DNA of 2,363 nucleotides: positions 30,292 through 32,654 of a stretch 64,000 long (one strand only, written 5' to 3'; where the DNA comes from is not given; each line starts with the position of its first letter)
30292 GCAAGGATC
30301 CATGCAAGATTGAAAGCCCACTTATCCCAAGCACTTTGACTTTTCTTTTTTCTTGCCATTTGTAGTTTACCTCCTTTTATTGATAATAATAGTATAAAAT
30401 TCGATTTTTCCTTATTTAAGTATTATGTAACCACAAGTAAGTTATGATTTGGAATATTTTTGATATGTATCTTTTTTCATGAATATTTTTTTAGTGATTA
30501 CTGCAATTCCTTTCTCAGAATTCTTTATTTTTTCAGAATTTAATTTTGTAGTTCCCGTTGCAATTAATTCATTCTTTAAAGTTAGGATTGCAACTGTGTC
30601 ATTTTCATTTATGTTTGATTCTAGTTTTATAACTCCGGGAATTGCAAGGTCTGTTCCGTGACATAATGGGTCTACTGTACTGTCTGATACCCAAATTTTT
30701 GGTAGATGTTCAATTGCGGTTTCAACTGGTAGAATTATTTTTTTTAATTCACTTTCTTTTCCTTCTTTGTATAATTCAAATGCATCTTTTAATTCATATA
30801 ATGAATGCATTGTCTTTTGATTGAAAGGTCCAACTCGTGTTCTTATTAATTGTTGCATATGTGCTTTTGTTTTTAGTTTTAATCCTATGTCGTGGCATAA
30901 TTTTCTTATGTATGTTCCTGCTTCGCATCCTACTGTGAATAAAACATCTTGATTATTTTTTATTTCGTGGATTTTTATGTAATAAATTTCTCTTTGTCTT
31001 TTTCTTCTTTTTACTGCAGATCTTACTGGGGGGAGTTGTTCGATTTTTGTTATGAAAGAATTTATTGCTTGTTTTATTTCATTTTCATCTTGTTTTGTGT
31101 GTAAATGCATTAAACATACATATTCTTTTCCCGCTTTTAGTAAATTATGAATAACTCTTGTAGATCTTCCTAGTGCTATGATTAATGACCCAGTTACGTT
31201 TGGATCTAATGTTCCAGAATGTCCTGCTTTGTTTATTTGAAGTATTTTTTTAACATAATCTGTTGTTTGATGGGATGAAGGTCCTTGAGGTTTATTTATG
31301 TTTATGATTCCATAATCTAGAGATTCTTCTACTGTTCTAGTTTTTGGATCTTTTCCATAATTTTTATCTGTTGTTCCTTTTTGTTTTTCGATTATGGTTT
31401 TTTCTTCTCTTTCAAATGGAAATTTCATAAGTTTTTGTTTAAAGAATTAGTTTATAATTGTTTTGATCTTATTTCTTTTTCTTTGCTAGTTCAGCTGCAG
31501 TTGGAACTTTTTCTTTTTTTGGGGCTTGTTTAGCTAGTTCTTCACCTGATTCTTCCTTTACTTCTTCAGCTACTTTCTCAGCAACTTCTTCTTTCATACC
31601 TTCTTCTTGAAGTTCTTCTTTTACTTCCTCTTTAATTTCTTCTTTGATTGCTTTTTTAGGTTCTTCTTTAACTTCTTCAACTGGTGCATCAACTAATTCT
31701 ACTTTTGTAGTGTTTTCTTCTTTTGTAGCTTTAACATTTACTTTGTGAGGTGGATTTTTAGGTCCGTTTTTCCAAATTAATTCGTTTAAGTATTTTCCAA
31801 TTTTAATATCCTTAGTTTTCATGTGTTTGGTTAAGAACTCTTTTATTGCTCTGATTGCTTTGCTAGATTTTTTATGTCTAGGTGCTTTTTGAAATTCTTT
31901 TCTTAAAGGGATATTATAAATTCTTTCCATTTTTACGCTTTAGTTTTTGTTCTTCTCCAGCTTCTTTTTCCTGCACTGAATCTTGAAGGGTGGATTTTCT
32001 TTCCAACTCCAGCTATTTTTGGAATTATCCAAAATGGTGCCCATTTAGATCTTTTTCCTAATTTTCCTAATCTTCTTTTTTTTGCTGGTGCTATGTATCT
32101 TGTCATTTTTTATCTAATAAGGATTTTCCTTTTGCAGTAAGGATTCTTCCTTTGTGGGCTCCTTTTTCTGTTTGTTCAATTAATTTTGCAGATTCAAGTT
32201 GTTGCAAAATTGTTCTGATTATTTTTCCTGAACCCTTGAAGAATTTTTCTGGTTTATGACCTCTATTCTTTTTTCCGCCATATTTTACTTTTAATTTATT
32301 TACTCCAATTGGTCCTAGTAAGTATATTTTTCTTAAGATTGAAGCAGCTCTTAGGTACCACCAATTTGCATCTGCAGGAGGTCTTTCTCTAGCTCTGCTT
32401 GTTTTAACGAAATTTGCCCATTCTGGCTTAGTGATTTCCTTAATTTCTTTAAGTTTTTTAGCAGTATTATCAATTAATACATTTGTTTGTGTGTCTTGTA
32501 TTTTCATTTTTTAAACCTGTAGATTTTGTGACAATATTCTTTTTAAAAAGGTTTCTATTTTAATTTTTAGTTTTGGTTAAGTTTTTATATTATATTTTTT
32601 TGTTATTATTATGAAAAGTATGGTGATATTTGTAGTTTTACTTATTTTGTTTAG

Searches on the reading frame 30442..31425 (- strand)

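Call 75: search_protein_families(library=ncbifam, proteins=[window:30442-31425:-], max_evalue=0.001)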
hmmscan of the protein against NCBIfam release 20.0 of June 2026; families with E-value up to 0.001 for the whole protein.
window:30442-31425:- (327 aa): 13 families
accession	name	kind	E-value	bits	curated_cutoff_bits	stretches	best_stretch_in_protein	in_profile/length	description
NF003280.0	PRK04270.1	equivalog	9.9e-121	402.4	242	1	10-325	3-318/323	RNA-guided pseudouridylation complex pseudouridine synthase subunit Cbf5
TIGR00425.1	CBF5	equivalog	5.3e-113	377.4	238.15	1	9-323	5-319/322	RNA-guided pseudouridylation complex pseudouridine synthase subunit Cbf5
TIGR00431.1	TruB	equivalog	1.7e-34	119.3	151.45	2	39-113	3-77/210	tRNA pseudouridine(55) synthase TruB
TIGR03684.1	arCOG00985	hypoth_equivalog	1.1e-10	41.6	120.6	1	239-310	71-142/154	arCOG04150 universal archaeal PUA-domain protein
TIGR01213.2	pseudo_Pus10arc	equivalog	3.9e-09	35.9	200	1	97-178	290-373/402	tRNA pseudouridine(54/55) synthase Pus10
NF010368.0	PRK13795.1-3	equivalog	1.4e-08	33.4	588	1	246-312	134-200/635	hypothetical protein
TIGR00451.1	unchar_dom_2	domain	3.1e-08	33.8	27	1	238-314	27-102/107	uncharacterized domain 2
NF040592.1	tRNA_mod_ArcS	equivalog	8.4e-06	24.7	440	1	256-313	520-574/575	archaeosine synthase subunit alpha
NF011153.0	PRK14560.1-4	equivalog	2.1e-05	24.5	169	1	244-311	81-149/162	putative RNA-binding protein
NF011150.0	PRK14560.1-1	equivalog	5.7e-05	23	217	1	240-308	68-136/155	putative RNA-binding protein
NF010369.0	PRK13795.1-4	equivalog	7.6e-05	21.1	1086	1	245-314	138-208/633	hypothetical protein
NF010367.0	PRK13795.1-2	equivalog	9.1e-05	21.1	456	1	244-317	130-202/584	hypothetical protein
NF011151.0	PRK14560.1-2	equivalog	0.00093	19.1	291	0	244-319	90-164/172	putative RNA-binding protein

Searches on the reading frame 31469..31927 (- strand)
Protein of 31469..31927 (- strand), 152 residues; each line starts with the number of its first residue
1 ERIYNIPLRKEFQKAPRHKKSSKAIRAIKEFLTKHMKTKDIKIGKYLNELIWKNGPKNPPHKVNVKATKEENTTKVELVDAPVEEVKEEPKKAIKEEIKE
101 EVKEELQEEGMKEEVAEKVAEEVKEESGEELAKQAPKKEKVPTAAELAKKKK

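Call 75: search_protein_families(library=ncbifam, proteins=[window:31469-31927:-], max_evalue=0.001)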
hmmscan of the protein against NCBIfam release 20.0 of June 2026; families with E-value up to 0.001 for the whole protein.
window:31469-31927:- (152 aa): 1 family
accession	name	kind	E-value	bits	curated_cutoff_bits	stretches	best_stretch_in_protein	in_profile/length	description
NF002258.1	PRK01192.1-1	equivalog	8.6e-25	86.5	68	1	1-77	1-79/83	50S ribosomal protein L31e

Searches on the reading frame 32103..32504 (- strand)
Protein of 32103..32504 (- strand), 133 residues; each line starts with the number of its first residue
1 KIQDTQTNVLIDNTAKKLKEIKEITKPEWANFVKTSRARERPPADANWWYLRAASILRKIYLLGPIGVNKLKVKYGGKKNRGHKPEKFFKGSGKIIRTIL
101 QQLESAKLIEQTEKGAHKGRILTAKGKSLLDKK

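Call 20: search_protein_families(library=pfam, proteins=[window:32103-32504:-], max_evalue=0.001)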
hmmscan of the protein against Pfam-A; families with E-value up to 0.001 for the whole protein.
window:32103-32504:- (133 aa): 1 family
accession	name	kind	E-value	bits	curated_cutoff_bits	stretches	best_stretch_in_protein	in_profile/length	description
PF01090.25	Ribosomal_S19e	-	4.6e-49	166.1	29.4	1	2-132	2-129/137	Ribosomal protein S19e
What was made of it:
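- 32103..32507 (-): Ribosomal protein S19e gene, the upstream divergent flank of the insertion slot. Pfam PF01090, E = 4.6e-49 (call 20).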
